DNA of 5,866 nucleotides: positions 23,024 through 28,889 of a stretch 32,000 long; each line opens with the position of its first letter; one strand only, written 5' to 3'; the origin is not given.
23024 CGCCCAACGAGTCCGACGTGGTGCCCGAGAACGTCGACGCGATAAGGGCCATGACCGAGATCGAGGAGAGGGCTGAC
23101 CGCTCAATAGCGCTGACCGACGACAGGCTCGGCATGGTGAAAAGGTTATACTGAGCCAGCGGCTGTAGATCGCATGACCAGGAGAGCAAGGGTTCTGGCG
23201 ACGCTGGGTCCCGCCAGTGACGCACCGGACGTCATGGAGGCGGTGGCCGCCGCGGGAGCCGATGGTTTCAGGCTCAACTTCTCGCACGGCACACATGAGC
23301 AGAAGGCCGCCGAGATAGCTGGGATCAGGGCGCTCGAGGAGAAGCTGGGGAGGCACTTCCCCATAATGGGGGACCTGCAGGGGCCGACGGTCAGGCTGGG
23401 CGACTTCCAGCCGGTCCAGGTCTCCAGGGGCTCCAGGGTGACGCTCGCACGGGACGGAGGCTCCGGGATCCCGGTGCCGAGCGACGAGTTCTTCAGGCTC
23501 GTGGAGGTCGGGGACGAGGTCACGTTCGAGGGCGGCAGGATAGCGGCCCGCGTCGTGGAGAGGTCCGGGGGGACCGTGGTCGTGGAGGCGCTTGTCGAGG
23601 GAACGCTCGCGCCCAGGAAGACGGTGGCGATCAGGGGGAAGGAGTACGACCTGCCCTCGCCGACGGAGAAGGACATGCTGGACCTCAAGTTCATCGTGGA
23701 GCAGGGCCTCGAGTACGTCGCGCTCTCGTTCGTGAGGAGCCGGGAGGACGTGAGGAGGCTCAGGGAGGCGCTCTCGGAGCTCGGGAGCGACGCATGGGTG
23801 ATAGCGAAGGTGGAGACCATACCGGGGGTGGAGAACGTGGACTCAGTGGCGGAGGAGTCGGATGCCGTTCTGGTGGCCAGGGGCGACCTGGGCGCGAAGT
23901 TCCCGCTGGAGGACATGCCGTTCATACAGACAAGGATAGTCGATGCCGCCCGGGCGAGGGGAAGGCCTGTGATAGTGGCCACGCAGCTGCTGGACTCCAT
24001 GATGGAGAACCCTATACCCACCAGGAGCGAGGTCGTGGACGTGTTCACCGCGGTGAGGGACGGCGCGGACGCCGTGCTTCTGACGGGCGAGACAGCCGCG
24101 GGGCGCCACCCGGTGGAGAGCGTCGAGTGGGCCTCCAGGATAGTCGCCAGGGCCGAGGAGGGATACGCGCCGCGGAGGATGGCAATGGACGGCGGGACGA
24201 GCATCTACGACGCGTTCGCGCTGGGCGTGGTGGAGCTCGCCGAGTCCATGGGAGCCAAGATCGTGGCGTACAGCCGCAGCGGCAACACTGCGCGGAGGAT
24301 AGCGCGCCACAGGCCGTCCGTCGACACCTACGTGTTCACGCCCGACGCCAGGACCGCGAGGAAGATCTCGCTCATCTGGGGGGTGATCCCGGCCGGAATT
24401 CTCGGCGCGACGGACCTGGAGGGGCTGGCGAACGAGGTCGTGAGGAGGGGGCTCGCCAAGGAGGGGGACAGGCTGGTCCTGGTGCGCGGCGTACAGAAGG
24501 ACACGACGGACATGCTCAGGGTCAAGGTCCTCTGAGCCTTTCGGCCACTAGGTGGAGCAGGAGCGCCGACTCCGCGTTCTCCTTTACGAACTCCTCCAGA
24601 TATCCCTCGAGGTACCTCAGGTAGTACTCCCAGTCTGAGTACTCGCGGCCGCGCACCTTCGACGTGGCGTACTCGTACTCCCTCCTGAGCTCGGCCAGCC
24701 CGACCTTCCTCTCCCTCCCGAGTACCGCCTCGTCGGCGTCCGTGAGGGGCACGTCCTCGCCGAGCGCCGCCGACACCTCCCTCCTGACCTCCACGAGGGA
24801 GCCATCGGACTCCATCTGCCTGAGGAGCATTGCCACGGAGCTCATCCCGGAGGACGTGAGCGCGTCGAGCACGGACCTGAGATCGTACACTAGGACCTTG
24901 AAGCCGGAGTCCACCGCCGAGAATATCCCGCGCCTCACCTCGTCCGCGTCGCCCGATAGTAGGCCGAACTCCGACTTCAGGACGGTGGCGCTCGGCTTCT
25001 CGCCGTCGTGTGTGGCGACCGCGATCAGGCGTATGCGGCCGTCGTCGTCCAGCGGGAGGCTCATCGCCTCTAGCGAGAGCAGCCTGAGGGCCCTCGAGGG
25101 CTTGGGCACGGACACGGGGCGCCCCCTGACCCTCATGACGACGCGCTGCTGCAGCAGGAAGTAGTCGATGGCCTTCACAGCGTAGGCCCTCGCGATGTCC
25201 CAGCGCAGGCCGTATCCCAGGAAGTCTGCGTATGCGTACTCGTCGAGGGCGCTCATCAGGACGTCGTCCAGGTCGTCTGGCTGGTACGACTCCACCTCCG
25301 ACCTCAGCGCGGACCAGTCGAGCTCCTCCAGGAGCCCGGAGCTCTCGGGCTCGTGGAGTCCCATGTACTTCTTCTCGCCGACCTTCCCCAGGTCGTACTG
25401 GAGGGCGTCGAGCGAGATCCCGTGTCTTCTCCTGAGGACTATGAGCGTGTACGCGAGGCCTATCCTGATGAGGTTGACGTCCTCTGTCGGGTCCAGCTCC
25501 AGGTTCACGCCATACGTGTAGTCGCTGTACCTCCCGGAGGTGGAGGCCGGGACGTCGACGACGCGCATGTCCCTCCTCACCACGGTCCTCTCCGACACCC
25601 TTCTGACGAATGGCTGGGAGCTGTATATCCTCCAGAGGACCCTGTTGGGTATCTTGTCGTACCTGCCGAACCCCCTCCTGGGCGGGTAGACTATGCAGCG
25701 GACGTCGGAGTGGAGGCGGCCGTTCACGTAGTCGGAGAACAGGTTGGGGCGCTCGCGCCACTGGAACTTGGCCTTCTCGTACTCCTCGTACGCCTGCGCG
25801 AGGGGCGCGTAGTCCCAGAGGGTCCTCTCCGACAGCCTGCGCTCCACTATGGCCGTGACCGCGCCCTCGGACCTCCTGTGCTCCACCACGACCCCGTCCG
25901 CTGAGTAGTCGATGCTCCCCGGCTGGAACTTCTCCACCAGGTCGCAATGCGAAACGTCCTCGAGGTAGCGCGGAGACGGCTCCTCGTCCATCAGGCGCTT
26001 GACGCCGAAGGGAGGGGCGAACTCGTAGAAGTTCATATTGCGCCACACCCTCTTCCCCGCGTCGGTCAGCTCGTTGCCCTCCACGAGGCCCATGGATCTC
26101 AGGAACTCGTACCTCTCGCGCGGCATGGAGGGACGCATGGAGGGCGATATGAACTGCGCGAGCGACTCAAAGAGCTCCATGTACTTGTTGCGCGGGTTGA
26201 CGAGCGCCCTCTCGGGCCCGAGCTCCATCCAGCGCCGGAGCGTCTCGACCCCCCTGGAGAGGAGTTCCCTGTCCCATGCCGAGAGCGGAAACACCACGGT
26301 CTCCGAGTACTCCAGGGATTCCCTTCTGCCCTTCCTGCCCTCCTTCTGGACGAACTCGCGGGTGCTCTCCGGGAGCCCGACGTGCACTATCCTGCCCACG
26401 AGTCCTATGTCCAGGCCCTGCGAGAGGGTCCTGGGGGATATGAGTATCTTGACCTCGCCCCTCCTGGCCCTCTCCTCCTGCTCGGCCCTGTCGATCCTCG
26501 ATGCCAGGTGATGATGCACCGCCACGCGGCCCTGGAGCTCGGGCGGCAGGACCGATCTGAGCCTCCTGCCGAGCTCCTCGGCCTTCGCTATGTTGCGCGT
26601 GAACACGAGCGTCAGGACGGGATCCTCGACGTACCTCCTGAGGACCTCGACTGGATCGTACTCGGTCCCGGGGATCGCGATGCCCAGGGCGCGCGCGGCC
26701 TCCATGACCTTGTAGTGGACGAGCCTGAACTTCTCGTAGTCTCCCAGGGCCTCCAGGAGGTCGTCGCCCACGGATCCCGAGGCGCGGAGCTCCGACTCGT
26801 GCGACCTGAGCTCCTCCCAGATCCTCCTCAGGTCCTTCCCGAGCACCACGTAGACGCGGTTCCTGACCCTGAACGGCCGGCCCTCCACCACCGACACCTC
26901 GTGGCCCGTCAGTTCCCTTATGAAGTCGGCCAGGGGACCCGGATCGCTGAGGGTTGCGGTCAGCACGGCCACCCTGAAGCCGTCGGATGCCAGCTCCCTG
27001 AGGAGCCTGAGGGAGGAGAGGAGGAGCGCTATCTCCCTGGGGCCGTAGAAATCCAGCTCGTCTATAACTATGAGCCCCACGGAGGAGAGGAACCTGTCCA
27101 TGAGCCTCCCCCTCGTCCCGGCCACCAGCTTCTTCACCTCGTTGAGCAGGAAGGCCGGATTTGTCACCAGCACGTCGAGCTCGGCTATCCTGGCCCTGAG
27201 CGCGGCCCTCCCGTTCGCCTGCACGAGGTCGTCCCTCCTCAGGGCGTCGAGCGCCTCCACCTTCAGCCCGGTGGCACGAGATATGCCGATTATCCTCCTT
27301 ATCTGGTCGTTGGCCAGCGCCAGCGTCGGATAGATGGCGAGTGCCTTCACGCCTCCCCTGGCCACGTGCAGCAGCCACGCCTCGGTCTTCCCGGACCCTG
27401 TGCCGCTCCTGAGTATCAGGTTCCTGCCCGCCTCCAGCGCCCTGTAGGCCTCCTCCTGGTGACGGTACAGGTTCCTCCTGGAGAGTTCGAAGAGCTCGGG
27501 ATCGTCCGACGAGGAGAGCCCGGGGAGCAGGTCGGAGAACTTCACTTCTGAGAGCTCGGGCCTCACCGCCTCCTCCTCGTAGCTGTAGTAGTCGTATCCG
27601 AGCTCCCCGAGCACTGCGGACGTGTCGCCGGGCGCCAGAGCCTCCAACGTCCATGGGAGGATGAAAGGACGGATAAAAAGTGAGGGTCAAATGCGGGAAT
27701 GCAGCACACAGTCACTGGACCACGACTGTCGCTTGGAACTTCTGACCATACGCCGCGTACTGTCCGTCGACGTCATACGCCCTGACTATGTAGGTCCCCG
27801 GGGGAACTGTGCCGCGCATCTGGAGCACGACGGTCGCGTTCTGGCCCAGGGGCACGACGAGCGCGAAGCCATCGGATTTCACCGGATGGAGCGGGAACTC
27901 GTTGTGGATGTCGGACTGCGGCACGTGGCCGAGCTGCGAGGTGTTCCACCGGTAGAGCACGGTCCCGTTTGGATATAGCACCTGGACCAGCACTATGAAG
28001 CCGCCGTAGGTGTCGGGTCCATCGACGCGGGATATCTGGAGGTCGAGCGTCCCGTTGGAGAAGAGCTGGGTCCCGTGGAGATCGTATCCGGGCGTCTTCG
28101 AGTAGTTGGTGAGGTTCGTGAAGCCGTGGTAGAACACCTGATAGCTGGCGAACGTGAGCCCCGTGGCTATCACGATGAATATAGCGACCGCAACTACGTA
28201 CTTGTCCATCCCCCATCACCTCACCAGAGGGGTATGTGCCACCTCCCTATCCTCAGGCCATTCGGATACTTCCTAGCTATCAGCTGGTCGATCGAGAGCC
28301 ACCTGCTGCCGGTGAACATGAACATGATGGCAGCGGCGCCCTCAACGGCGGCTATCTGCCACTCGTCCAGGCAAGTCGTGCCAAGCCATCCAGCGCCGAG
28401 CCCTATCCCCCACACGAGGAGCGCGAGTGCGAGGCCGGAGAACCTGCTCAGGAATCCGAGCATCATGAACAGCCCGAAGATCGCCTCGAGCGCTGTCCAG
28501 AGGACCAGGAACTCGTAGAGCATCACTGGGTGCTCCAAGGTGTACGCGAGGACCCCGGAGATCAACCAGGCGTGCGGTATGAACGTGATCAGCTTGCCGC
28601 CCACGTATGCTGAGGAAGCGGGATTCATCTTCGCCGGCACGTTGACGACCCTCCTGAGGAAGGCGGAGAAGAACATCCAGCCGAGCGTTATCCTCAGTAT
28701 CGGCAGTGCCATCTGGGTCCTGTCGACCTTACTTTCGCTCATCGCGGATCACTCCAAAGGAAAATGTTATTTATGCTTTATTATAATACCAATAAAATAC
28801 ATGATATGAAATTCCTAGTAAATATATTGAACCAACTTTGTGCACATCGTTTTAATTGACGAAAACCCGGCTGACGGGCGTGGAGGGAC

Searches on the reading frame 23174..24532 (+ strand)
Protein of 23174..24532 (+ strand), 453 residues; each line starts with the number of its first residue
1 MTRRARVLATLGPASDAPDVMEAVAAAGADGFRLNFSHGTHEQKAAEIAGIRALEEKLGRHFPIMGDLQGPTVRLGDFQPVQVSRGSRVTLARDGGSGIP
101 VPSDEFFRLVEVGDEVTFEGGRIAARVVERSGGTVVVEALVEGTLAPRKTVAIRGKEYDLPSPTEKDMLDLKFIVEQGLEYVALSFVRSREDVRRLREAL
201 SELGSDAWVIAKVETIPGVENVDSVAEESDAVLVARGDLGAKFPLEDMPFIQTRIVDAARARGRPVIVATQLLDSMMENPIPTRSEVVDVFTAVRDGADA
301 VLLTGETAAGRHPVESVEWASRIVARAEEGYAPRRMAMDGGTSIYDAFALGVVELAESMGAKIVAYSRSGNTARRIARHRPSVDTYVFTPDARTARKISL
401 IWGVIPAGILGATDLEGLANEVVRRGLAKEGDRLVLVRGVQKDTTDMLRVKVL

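Call 41: search_protein_families(library=pfam, proteins=[window:23174-24532:+], max_evalue=0.00001)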
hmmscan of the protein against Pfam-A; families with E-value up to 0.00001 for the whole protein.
window:23174-24532:+ (453 aa): 2 families
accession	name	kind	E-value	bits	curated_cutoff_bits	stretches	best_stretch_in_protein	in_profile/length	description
PF00224.27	PK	-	1.9e-85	287.3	30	1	3-317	2-328/328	Pyruvate kinase, barrel domain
PF02887.21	PK_C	-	1.2e-22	80.6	28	1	347-450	2-113/114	Pyruvate kinase, alpha/beta domain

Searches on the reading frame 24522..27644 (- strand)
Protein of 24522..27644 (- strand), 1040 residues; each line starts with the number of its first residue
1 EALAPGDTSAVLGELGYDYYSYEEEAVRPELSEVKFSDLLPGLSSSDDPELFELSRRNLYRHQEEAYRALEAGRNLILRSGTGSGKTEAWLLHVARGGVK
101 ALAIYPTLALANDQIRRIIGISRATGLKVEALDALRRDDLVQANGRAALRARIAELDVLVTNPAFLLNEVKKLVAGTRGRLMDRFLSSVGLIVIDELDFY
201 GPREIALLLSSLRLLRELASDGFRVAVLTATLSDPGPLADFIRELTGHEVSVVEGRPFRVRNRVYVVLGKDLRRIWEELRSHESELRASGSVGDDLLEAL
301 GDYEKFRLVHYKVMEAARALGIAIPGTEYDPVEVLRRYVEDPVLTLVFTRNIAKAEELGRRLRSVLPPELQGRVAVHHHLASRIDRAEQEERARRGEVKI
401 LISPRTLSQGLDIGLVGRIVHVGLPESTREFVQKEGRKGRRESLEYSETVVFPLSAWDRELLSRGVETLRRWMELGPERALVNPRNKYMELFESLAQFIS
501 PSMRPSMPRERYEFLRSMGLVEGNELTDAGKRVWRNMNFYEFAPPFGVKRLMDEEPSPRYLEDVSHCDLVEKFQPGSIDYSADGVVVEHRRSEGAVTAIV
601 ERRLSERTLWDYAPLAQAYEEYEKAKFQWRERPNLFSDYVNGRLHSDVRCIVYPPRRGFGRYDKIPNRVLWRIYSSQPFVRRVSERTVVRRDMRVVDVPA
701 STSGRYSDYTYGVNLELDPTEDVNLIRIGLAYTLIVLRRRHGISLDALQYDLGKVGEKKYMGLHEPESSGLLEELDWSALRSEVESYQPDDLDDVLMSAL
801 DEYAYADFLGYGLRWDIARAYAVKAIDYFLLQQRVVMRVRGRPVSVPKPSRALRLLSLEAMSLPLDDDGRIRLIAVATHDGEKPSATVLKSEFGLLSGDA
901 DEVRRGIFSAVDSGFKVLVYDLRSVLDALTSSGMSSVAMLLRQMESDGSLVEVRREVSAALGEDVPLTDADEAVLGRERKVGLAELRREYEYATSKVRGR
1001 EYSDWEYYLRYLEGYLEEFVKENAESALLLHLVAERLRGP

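Call 57: search_protein_families(library=ncbifam, proteins=[window:24522-27644:-], max_evalue=0.00001)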
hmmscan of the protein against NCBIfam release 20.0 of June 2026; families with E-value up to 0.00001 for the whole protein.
window:24522-27644:- (1040 aa): 6 families
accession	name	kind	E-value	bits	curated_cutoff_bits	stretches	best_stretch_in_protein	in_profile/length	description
TIGR04121.1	DEXH_lig_assoc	equivalog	5.1e-20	70.8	850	2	338-453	244-357/804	ligase-associated DNA damage response DEXH box helicase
TIGR03817.1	DECH_helic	hypoth_equivalog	3.4e-18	65.3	874.1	1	58-442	36-374/742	helicase/secretion neighborhood putative DEAH-box helicase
NF010338.0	PRK13767.1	equivalog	1.5e-14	53.2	849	1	334-441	277-385/877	ATP-dependent helicase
TIGR03158.1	cas3_cyano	exception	3.7e-12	46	69.1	1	62-260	1-219/357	type I-D CRISPR-associated helicase Cas3'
NF053631.1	RNA_helic_CshA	equivalog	8.1e-07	28.3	646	0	335-452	228-342/434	degradosome RNA helicase CshA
NF041063.1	DpdF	equivalog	4.6e-06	25.5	550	0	63-172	145-260/813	protein DpdF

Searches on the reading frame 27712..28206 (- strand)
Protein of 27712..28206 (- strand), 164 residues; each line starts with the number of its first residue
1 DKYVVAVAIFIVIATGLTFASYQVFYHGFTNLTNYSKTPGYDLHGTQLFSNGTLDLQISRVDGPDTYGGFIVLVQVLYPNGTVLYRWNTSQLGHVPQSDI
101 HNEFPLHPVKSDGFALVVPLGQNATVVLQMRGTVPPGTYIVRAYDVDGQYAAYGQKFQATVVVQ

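Call 57: search_protein_families(library=ncbifam, proteins=[window:27712-28206:-], max_evalue=0.00001)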
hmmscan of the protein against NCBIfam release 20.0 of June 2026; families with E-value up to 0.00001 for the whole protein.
window:27712-28206:- (164 aa): 1 family
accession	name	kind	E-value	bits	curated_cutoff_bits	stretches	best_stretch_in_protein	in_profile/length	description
NF041178.1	TQO_small_DoxA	equivalog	3.6e-07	29.9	300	1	2-144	3-149/165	thiosulfate:quinone oxidoreductase small subunit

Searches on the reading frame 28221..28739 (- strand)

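Call 57: search_protein_families(library=ncbifam, proteins=[window:28221-28739:-], max_evalue=0.00001)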
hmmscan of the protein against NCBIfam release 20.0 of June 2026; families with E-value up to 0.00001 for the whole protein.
window:28221-28739:- (172 aa): 1 family
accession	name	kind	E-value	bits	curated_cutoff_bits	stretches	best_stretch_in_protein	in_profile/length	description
NF041179.1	TQO_large_DoxD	equivalog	2.1e-36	125.6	300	1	7-159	13-164/181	thiosulfate:quinone oxidoreductase large subunit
